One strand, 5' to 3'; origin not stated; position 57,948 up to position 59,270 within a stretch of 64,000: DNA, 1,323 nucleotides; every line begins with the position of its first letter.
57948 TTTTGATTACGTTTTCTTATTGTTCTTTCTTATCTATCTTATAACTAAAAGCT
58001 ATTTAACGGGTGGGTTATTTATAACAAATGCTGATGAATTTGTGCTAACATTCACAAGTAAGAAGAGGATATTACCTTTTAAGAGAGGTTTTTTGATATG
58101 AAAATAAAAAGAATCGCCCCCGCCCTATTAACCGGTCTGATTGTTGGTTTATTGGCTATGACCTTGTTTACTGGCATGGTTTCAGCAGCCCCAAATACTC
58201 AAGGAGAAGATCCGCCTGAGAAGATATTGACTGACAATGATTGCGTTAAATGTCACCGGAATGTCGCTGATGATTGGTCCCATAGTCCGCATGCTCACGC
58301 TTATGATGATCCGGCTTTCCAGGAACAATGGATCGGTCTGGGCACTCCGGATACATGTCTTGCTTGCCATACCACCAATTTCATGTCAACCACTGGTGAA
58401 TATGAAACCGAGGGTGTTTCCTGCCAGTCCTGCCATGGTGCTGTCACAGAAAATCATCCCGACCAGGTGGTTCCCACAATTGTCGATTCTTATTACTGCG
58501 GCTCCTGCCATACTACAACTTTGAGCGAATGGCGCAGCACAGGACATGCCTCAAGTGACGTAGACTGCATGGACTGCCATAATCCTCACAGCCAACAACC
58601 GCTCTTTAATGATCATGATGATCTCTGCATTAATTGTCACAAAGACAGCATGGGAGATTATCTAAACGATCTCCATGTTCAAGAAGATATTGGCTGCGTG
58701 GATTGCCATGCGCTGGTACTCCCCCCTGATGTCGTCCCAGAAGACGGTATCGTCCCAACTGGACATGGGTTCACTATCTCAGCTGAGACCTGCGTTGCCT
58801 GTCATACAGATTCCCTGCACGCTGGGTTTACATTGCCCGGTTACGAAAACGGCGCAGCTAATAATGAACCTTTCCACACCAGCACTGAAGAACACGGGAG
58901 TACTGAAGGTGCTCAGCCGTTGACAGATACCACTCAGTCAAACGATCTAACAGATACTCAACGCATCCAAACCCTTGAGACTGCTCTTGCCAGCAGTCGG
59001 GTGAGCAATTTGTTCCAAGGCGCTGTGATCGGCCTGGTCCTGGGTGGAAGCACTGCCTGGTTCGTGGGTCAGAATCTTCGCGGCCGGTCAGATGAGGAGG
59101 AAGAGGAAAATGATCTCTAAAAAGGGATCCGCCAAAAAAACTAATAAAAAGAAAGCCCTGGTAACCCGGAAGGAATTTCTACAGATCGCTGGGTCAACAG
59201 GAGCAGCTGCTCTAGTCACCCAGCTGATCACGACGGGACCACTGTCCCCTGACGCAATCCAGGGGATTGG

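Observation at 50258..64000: Island-level observation: 14 kb with four regulators and three redox modules devoted to sulfur-type electron transfer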

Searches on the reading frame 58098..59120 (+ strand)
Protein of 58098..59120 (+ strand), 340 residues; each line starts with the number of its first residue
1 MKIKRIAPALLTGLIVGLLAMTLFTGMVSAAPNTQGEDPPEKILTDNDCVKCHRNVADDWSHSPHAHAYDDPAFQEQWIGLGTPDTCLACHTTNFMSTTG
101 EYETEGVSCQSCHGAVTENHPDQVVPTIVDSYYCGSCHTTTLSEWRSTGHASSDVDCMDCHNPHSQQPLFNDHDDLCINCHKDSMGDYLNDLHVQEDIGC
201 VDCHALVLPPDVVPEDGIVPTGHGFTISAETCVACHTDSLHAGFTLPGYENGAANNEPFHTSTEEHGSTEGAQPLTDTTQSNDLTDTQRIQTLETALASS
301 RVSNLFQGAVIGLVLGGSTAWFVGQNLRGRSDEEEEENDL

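Call 8: search_protein_families(library=pfam, proteins=[window:58098-59120:+], max_evalue=0.01)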
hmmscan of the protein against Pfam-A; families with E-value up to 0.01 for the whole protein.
window:58098-59120:+ (340 aa): 6 families
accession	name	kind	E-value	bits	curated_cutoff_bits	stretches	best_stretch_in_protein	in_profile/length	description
PF14522.11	Cytochrome_C7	-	8.4e-13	48.4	24.8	2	103-162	10-67/67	Cytochrome c7 and related cytochrome c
PF13435.11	Cytochrome_C554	-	1.2e-11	45.9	20.8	2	49-114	2-84/84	Cytochrome c554 and c-prime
PF14537.11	Cytochrom_c3_2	-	2.2e-08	34.9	25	1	86-182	8-79/79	Cytochrome c3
PF09699.15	Paired_CXXCH_1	-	6.1e-08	32.7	20.6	1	154-185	5-40/41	Doubled CXXCH motif (Paired_CXXCH_1)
PF22113.1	Mtrc-MtrF_II-IV_dom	-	1.6e-06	28.2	30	0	127-243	2-132/176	Outer membrane cytochrome MtrC/MtrF-like, domains II/IV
PF03264.19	Cytochrom_NNT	-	0.0072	16.5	24.1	0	130-167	35-78/174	NapC/NirT cytochrome c family, N-terminal region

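Call 9: search_protein_families(library=ncbifam, proteins=[window:58098-59120:+], max_evalue=0.001)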
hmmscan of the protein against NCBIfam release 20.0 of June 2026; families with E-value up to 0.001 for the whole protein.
window:58098-59120:+ (340 aa): 5 families
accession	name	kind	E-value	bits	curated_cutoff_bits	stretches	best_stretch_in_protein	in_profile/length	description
TIGR03508.1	decahem_SO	subfamily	7.1e-12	45.3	192.2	1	44-204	32-196/258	DmsE family decaheme c-type cytochrome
NF041028.1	decahem_GSU2203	exception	2.1e-11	43.6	325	1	107-206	68-183/317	GSU2203 family decaheme c-type cytochrome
NF041198.1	UshA_like_PCGU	equivalog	3.2e-10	39.2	275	1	42-141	404-511/519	UshA-like (seleno)protein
TIGR03153.1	cytochr_NrfH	equivalog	3.1e-09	37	134.2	0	128-165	25-63/138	cytochrome c nitrite reductase small subunit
NF047727.1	4hemeCytCCctA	equivalog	4.5e-05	23.5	180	1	85-140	38-89/109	tetraheme c-type cytochrome CctA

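Call 22: find_homologous_proteins(query=window:58098-59120:+, max_evalue=0.00001)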
Query window:58098-59120:+ (340 aa): 549 proteins with E <= 0.00001 among 3214 candidates; the best 120 are listed.
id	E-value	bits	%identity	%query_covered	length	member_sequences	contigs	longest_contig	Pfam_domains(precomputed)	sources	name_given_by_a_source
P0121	1.2e-235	799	100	100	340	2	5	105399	PF09699.16,PF14537.12,PF13435.12,PF14522.12,PF22113.2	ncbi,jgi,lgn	jgi:predicted CXXCH cytochrome family protein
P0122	2.3e-207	706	88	100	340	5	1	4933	PF09699.16,PF14537.12,PF13435.12,PF14522.12,PF22113.2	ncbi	-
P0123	3.8e-206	702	87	100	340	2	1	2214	PF09699.16,PF14537.12,PF13435.12,PF14522.12,PF22113.2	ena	-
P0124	7.9e-206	701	87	100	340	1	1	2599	PF09699.16,PF14537.12,PF13435.12,PF14522.12,PF22113.2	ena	-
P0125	2.5e-205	700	86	100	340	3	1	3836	PF09699.16,PF14537.12,PF13435.12,PF14522.12,PF22113.2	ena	-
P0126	7.4e-205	698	86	100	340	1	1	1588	PF09699.16,PF14537.12,PF13435.12,PF14522.12,PF22113.2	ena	-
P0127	2.3e-204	696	85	100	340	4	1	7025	PF09699.16,PF14537.12,PF13435.12,PF14522.12,PF22113.2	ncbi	-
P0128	1.3e-200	684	84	100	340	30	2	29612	PF09699.16,PF14537.12,PF13435.12,PF14522.12,PF22113.2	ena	-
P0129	2.6e-191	653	81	99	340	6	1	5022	PF09699.16,PF14537.12,PF13435.12,PF22678.2,PF14522.12,PF22113.2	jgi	jgi:predicted CXXCH cytochrome family protein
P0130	8.9e-191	652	80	100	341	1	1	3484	PF09699.16,PF14537.12,PF13435.12,PF14522.12,PF22113.2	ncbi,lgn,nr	ncbi:MAG: hypothetical protein MUP11_09860 [Anaerolineales bacterium]|nr:hypothetical protein [Anaer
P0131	7.2e-190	649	80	100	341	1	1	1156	PF09699.16,PF14537.12,PF13435.12,PF14522.12,PF22113.2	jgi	jgi:predicted CXXCH cytochrome family protein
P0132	4.8e-188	643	79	100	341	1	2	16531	PF09699.16,PF14537.12,PF13435.12,PF14522.12,PF22113.2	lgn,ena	-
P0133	3.5e-184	630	78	100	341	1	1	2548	PF09699.16,PF14537.12,PF13435.12,PF14522.12,PF22113.2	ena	-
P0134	2.6e-183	627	77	100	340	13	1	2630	PF09699.16,PF14537.12,PF13435.12,PF03264.20,PF14522.12,PF22113.2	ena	-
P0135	4.7e-183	626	77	100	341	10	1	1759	PF09699.16,PF14537.12,PF13435.12,PF14522.12,PF22113.2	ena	-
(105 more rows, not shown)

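Call 24: find_related_loci(query=A1, collection=genome_contigs, flank=10000)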
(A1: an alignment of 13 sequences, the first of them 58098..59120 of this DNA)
Query A1 (340 aa) in genome_contigs; peptide patterns used: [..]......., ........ (x = any residue, [..] = any of these).
319 stretches matched a pattern; 156 encode a relative of the query (tblastn E <= 1e-3); the best 80 are kept; 80 distinct loci.
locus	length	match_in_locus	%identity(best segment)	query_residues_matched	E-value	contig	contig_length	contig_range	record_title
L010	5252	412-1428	89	1-340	0e+0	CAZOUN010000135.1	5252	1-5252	MAG TPA_asm: uncultured Anaerolineales bacterium isolate binchicken_co181_55 genome assembly, contig: NODE_35786_length_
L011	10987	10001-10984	84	1-328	0e+0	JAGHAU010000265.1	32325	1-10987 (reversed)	MAG: Anaerolineales bacterium isolate AUK238 PB_MBMC_192_c_000000000219, whole genome shotgun sequence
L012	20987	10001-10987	83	4-331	0e+0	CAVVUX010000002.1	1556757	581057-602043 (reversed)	MAG: uncultured Chloroflexia bacterium isolate MFD03551.bin.2.8 genome assembly, contig: contig_22245, whole genome shot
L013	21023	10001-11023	77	1-340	3e-179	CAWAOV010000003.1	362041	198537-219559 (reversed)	MAG: uncultured Chloroflexia bacterium isolate MFD03804.bin.2.113 genome assembly, contig: contig_16526, whole genome sh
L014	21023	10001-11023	77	1-340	2e-178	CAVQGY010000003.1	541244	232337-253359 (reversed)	MAG: uncultured Chloroflexia bacterium isolate MFD09964.bin.1.182 genome assembly, contig: contig_34012, whole genome sh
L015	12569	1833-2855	70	1-340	5e-165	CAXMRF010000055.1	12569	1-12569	MAG: uncultured Nitrosomonadaceae bacterium isolate 10C-St20-MC-01_bin.10.strict genome assembly, contig: NODE_55_length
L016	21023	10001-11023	69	1-340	9e-164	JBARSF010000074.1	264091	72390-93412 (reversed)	MAG: Anaerolineales bacterium isolate MFD12959_ilm_asm_bin54 k127_106441, whole genome shotgun sequence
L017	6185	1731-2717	69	1-328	6e-163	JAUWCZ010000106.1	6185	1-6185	MAG: Chloroflexota bacterium isolate CSMAG_2151 CSMAG_2151_k141_145286_length_6185_cov_9.0000, whole genome shotgun sequ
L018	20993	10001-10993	68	1-331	3e-161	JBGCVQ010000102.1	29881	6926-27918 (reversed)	MAG: Anaerolineales bacterium isolate J0_2_160517rDrC_13 J0_2_160517rDrC_13_000000000102, whole genome shotgun sequence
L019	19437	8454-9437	70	1-327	4e-161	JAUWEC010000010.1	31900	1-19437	MAG: Chloroflexota bacterium isolate CSMAG_2180 CSMAG_2180_k141_444321_length_31900_cov_8.9446, whole genome shotgun seq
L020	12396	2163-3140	69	1-331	1e-159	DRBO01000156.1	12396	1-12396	MAG TPA_asm: Chloroflexota bacterium isolate HyVt-23 Ga0136651_10001628, whole genome shotgun sequence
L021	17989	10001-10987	69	1-328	2e-157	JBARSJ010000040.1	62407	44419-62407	MAG: Anaerolineales bacterium isolate MFD12959_ilm_asm_bin38 k127_7306, whole genome shotgun sequence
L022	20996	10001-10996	66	1-331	2e-151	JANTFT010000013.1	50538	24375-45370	MAG: Anaerolineales bacterium isolate bin10015 c_000000000285, whole genome shotgun sequence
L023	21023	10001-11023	77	1-340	4e-178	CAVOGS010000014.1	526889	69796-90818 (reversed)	MAG: uncultured Chloroflexia bacterium isolate MFD09964.bin.2.149 genome assembly, contig: contig_7910, whole genome sho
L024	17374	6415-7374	61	1-327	4e-128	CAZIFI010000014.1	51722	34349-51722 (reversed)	MAG TPA_asm: uncultured Anaerolineales bacterium isolate binchicken_co17_453 genome assembly, contig: NODE_1991_length_5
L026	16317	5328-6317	58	4-334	2e-123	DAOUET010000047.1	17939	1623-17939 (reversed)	MAG TPA_asm: Anaerolineales bacterium isolate N7_331 k137_1623441, whole genome shotgun sequence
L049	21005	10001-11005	55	4-334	5e-116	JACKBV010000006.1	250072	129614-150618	MAG: Ardenticatenaceae bacterium isolate HK-STAS-CHLO-30 HK-STAS-CHLO-30_6, whole genome shotgun sequence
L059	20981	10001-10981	55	2-328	2e-114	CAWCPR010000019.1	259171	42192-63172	MAG: uncultured Chloroflexia bacterium isolate MFD04944.bin.2.27 genome assembly, contig: contig_81535, whole genome sho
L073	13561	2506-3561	53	1-339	3e-111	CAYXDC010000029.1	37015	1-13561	MAG TPA_asm: uncultured Anaerolineaceae bacterium isolate binchicken_co259_227 genome assembly, contig: NODE_419_length_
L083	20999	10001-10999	54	1-328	2e-107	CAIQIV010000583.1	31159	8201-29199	MAG: uncultured Chloroflexi bacterium isolate LaPlata_bin-0303 genome assembly, contig: bin-0303:583/865, whole genome s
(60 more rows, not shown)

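Call 46: search_protein_families(library=pfam, proteins=[L014:6443-8227:-, L014:8282-9448:-, L059:13267-13647:+, L059:13678-14592:+, L059:14610-15143:+, L059:15712-17889:+, L059:17898-18638:+, L059:18635-19453:+, L049:5077-6924:-, L049:7006-8271:-], max_evalue=0.0001)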
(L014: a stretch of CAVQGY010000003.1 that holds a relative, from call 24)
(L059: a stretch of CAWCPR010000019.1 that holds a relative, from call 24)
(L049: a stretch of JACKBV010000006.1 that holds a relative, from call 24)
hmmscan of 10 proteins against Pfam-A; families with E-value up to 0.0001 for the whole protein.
L014:6443-8227:- (594 aa): 1 family
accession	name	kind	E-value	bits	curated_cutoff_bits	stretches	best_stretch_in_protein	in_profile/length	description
PF00581.25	Rhodanese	-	4.1e-59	197.8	22.2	4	81-172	3-101/102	Rhodanese-like domain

L014:8282-9448:- (388 aa): 3 families
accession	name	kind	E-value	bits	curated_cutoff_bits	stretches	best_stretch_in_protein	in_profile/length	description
PF14522.11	Cytochrome_C7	-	4.4e-10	39.7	24.8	0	138-194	12-66/67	Cytochrome c7 and related cytochrome c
PF14537.11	Cytochrom_c3_2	-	1.2e-08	35.7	25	0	185-258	3-78/79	Cytochrome c3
PF02085.21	Cytochrom_CIII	-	9.3e-06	26.4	22.9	0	168-225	27-86/101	Class III cytochrome C family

L059:13267-13647:+ (126 aa): 7 families
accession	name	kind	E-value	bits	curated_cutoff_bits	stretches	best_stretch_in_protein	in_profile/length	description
PF01022.26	HTH_5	-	6.3e-16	58.4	22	1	35-80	1-46/47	Bacterial regulatory protein, arsR family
PF25213.1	HVO_A0261_N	-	7.2e-07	29.4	35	1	33-84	8-59/86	HVO_A0261 N-terminal domain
PF12802.13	MarR_2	-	1.4e-06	28.8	27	1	37-83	6-54/61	MarR family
PF12840.13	HTH_20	-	2e-06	28.1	27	1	33-80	1-49/51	Helix-turn-helix domain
PF13412.12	HTH_24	-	7.8e-05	22.6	21.9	0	36-80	3-48/48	Winged helix-turn-helix DNA-binding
PF01047.28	MarR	-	8.2e-05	22.9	24.6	0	38-80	5-48/59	MarR family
PF24033.1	DUF7342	-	9.1e-05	22.9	31.6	0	45-115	13-85/150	Family of unknown function (DUF7342)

L059:13678-14592:+ (304 aa): 0 families

L059:14610-15143:+ (177 aa): 1 family
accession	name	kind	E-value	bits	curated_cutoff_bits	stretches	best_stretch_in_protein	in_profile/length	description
PF04143.19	Sulf_transp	-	1.2e-17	64.9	27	1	4-166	168-309/310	Sulphur transport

L059:15712-17889:+ (725 aa): 3 families
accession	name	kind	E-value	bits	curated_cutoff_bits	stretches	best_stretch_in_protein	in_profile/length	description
PF00384.28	Molybdopterin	-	3.7e-52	177.9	24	1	104-517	1-353/353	Molybdopterin oxidoreductase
PF01568.27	Molydop_binding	-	1.5e-21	76.9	26.8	1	603-715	1-106/110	Molydopterin dinucleotide binding domain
PF04879.21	Molybdop_Fe4S4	-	1.9e-15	57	22.7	1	50-100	4-54/55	Molybdopterin oxidoreductase Fe4S4 domain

L059:17898-18638:+ (246 aa): 10 families
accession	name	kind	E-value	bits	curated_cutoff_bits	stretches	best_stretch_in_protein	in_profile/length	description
PF13247.11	Fer4_11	-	4.2e-30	104.3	26.2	1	56-150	4-99/100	4Fe-4S dicluster domain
PF12838.12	Fer4_7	-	8.5e-13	49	27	2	95-141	2-48/52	4Fe-4S dicluster domain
PF13237.11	Fer4_10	-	6.5e-12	45.6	25.5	2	88-141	2-52/53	4Fe-4S dicluster domain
PF12797.12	Fer4_2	-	8.2e-10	38.4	24.5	1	88-107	3-22/22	4Fe-4S binding domain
PF12837.12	Fer4_6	-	8.5e-10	38.6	25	1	88-109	2-23/24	4Fe-4S binding domain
PF00037.32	Fer4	-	4.4e-09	36.2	21.1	1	89-110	2-23/24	4Fe-4S binding domain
PF13187.11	Fer4_9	-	7.3e-08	32.8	27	1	61-109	1-51/52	4Fe-4S dicluster domain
PF13183.11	Fer4_8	-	5.5e-06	27.3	27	0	13-77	2-67/68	4Fe-4S dicluster domain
PF12800.12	Fer4_4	-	3.7e-05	24.2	24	1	93-108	2-17/17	4Fe-4S binding domain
PF13534.11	Fer4_17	-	5.3e-05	24.1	22.2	0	94-124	1-31/61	4Fe-4S dicluster domain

L059:18635-19453:+ (272 aa): 1 family
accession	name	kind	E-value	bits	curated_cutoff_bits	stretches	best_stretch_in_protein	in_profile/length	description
PF01292.26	Ni_hydr_CYTB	-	2.3e-21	76.8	30.1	1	23-219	2-179/179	Prokaryotic cytochrome b561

L049:5077-6924:- (615 aa): 1 family
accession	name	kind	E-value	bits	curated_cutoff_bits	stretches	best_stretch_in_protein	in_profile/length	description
PF00581.25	Rhodanese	-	1e-55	186.9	22.2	4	516-604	8-101/102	Rhodanese-like domain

L049:7006-8271:- (421 aa): 3 families
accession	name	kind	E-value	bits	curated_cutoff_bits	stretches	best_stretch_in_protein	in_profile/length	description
PF14537.11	Cytochrom_c3_2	-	1.8e-10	41.6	25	0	184-258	2-78/79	Cytochrome c3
PF14522.11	Cytochrome_C7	-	3.3e-10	40.1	24.8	0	138-195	12-67/67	Cytochrome c7 and related cytochrome c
PF22113.1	Mtrc-MtrF_II-IV_dom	-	4.6e-05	23.5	30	0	53-149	79-166/176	Outer membrane cytochrome MtrC/MtrF-like, domains II/IV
